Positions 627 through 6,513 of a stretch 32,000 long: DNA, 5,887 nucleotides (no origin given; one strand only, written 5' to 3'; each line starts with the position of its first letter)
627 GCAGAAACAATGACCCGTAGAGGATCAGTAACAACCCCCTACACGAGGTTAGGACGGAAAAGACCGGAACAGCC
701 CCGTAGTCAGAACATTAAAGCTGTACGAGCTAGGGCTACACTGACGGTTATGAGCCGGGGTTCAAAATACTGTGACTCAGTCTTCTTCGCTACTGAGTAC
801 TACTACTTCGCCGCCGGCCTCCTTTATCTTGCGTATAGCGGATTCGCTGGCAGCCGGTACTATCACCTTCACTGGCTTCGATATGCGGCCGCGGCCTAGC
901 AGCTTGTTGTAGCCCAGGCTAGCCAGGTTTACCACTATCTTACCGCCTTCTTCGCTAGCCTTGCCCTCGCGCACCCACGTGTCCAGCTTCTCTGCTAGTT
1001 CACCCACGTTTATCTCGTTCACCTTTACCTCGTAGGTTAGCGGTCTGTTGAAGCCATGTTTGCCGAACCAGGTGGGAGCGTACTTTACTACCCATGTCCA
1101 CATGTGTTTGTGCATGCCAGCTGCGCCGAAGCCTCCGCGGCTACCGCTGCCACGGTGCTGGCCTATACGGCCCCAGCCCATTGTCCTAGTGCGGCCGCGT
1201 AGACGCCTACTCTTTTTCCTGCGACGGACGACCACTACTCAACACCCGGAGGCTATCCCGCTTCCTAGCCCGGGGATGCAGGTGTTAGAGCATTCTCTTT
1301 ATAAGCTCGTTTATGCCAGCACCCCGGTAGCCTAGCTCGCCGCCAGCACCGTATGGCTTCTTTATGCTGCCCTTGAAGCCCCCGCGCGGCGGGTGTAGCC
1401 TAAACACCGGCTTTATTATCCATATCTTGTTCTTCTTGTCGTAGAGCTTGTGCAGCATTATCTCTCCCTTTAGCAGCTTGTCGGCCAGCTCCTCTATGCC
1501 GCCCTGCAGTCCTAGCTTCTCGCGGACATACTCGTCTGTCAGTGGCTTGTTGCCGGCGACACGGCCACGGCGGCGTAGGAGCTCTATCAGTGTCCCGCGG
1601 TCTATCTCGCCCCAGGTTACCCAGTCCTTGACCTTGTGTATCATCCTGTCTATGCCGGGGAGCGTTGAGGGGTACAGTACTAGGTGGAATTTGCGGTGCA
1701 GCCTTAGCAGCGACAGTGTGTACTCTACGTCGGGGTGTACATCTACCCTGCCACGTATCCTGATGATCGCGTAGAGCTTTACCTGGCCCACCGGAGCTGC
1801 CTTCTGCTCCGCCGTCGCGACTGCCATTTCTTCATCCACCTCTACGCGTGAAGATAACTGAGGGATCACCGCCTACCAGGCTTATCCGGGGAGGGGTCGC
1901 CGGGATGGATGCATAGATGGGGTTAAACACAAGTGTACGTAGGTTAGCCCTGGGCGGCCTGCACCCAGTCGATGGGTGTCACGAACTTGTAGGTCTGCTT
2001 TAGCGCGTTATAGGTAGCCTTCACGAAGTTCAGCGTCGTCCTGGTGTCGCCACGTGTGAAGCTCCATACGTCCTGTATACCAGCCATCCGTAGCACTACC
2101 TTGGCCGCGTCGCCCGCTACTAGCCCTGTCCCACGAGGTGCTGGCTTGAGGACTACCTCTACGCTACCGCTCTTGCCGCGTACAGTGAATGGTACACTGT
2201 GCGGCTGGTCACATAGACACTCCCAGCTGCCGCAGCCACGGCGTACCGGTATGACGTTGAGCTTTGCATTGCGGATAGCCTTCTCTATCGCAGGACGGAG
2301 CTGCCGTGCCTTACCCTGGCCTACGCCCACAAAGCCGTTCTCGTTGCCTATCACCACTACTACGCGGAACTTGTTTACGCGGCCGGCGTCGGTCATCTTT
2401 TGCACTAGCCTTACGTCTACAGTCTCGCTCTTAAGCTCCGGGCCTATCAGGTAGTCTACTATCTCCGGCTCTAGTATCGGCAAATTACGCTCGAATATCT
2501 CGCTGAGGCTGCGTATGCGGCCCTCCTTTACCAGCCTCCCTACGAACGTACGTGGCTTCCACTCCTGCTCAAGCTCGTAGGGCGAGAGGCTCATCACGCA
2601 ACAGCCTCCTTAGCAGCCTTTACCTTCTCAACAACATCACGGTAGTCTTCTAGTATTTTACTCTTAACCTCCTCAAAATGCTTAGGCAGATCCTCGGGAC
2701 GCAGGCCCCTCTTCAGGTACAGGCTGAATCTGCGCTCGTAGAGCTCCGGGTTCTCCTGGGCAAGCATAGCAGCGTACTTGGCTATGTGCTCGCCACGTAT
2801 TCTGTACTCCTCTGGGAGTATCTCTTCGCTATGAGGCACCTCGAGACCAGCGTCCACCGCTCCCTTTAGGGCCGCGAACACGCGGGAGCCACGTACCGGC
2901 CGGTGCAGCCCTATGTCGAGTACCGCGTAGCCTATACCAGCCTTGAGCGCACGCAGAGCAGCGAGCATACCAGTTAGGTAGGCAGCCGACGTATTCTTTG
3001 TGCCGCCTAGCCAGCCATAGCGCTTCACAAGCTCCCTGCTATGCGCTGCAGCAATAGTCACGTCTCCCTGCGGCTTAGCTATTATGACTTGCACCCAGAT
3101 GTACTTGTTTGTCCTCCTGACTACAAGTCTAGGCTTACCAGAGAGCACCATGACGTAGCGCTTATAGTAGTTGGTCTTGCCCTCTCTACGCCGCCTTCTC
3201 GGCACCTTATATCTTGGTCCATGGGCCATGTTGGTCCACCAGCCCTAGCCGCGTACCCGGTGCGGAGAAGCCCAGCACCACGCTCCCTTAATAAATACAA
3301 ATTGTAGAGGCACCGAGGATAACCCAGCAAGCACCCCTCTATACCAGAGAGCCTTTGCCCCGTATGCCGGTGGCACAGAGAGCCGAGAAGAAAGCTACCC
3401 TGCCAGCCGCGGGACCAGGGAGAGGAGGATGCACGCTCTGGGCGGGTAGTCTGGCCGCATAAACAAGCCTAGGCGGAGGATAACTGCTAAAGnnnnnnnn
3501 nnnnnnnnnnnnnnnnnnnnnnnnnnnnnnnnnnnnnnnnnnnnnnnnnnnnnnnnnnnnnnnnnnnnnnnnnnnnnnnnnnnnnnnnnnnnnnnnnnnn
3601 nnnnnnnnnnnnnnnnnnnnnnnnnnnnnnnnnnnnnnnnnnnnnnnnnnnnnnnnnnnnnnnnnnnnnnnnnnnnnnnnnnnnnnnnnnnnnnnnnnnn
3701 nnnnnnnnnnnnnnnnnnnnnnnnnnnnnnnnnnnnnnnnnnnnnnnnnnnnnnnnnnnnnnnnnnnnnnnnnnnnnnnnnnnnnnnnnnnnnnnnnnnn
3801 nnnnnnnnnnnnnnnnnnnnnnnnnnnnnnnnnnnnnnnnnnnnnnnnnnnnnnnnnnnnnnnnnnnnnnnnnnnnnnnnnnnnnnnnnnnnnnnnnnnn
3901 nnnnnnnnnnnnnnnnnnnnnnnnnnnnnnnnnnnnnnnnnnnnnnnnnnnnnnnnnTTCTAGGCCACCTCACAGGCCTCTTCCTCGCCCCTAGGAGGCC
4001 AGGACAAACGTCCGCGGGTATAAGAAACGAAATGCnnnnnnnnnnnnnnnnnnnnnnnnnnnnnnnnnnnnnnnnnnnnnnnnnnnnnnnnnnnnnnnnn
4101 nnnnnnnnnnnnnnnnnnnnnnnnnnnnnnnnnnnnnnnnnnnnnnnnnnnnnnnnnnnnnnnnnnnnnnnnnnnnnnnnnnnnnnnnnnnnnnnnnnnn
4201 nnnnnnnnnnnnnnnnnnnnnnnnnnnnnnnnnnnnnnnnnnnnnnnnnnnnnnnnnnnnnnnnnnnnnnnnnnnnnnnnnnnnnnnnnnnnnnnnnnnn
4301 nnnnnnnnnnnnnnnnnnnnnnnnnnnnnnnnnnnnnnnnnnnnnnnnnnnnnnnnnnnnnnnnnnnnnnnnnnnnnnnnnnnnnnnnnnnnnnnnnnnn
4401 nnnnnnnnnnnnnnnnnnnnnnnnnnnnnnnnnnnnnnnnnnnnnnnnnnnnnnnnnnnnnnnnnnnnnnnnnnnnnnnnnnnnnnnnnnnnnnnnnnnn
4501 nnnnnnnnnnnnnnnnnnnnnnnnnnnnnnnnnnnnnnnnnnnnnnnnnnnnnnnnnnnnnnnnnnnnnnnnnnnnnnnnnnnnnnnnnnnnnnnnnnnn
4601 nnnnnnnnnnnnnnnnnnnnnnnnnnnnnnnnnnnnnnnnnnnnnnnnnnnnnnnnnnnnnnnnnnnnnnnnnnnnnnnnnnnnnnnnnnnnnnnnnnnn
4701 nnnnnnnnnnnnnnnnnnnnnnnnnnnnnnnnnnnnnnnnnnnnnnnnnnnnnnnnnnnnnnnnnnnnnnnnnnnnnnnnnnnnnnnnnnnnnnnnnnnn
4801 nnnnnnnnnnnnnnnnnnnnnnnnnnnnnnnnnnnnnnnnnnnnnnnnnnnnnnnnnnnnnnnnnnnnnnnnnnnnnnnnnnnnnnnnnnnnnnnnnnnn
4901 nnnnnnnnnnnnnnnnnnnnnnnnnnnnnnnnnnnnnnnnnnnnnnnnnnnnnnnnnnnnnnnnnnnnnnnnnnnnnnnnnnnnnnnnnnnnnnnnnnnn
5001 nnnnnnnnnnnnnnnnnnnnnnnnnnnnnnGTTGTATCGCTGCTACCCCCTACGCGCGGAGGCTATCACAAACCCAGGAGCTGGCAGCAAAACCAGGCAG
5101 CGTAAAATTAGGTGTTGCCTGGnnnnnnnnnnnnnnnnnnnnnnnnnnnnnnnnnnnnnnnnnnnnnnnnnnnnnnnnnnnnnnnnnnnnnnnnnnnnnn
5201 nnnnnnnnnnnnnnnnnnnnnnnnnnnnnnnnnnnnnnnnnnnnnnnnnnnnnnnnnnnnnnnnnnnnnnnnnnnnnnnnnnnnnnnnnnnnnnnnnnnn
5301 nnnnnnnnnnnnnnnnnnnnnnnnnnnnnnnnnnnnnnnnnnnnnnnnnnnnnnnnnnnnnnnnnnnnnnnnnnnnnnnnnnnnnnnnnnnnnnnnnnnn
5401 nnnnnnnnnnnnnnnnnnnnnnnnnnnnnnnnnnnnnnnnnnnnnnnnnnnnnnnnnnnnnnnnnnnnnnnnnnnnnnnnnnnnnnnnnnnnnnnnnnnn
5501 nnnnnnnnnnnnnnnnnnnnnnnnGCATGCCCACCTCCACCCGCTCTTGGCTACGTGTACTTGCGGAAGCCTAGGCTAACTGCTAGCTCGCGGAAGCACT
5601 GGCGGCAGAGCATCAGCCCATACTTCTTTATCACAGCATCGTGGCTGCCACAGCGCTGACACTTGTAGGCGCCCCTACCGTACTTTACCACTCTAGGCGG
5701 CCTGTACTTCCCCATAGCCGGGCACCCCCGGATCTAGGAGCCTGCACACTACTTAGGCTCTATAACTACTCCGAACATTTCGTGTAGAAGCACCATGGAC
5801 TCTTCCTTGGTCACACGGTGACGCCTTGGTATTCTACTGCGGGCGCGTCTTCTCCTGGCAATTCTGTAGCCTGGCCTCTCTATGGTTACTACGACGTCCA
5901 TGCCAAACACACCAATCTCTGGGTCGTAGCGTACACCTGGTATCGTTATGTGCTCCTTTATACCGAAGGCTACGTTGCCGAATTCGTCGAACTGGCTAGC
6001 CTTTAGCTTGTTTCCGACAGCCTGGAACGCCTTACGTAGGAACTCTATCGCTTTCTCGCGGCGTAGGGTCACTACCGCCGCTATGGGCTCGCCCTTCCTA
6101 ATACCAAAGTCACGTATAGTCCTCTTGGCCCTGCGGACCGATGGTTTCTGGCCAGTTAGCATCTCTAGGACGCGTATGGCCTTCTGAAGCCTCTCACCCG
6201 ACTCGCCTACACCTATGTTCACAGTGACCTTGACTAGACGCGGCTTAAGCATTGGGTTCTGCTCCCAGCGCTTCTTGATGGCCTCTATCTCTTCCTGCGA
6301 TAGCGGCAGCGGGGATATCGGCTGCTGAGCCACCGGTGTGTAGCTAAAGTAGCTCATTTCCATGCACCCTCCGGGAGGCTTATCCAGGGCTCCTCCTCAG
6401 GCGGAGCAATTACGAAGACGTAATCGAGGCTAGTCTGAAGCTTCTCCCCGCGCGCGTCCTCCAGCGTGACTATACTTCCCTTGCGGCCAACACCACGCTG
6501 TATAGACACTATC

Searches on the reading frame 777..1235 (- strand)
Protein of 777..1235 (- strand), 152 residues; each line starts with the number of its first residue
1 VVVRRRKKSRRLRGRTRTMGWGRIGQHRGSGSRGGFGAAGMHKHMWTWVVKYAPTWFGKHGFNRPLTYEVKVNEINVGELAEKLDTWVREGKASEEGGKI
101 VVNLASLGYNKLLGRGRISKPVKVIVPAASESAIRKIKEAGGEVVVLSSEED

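Call 90: search_protein_families(library=pfam, proteins=[window:777-1235:-], max_evalue=0.001)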
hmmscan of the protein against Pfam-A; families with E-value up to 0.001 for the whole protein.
window:777-1235:- (152 aa): 1 family
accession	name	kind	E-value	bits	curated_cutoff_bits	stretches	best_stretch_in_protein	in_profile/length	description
PF00828.25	Ribosomal_L27A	-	1.2e-16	61.3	21.5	1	82-145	5-72/72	Ribosomal proteins 50S-L15, 50S-L18e, 60S-L27A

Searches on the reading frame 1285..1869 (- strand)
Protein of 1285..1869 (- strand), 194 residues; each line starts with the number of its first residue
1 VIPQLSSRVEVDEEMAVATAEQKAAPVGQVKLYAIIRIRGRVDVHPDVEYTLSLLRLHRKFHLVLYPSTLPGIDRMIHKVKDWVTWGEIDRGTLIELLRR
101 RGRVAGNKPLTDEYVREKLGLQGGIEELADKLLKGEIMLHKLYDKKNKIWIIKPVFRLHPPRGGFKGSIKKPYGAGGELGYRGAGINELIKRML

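Call 90: search_protein_families(library=pfam, proteins=[window:1285-1869:-], max_evalue=0.001)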
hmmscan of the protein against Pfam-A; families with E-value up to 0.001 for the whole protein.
window:1285-1869:- (194 aa): 1 family
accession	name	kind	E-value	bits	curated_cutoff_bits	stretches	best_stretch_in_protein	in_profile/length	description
PF00327.25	Ribosomal_L30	-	3.1e-12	46.6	23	1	33-84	1-51/51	Ribosomal protein L30p/L7e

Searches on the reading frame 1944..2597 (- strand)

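Call 90: search_protein_families(library=pfam, proteins=[window:1944-2597:-], max_evalue=0.001)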
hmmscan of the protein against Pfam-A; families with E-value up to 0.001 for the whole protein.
window:1944-2597:- (217 aa): 2 families
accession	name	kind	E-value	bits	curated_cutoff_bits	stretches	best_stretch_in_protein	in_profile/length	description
PF03719.21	Ribosomal_S5_C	-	3.7e-26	90.8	21.5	1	141-205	1-64/71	Ribosomal protein S5, C-terminal domain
PF00333.26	Ribosomal_S5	-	1.8e-24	86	27.1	1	55-119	1-65/65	Ribosomal protein S5, N-terminal domain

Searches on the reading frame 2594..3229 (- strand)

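Call 90: search_protein_families(library=pfam, proteins=[window:2594-3229:-], max_evalue=0.001)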
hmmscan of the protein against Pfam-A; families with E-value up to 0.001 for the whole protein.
window:2594-3229:- (211 aa): 2 families
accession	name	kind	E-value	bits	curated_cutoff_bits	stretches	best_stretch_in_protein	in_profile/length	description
PF17144.9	Ribosomal_L5e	-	6.5e-35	121.1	27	2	6-96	2-98/163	Ribosomal large subunit proteins 60S L5, and 50S L18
PF00861.27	Ribosomal_L18p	-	3.4e-09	37.5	27.8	1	19-109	11-96/116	Ribosomal L18 of archaea, bacteria, mitoch. and chloroplast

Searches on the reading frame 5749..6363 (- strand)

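Call 90: search_protein_families(library=pfam, proteins=[window:5749-6363:-], max_evalue=0.001)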
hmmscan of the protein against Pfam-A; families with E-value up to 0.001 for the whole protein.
window:5749-6363:- (204 aa): 2 families
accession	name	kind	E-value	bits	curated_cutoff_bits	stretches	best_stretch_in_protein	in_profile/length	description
PF00281.24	Ribosomal_L5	-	1.8e-23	83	34.9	1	36-89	1-57/57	Ribosomal protein L5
PF00673.26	Ribosomal_L5_C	-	3.7e-22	78.7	27.8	1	93-190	1-92/94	ribosomal L5P family C-terminus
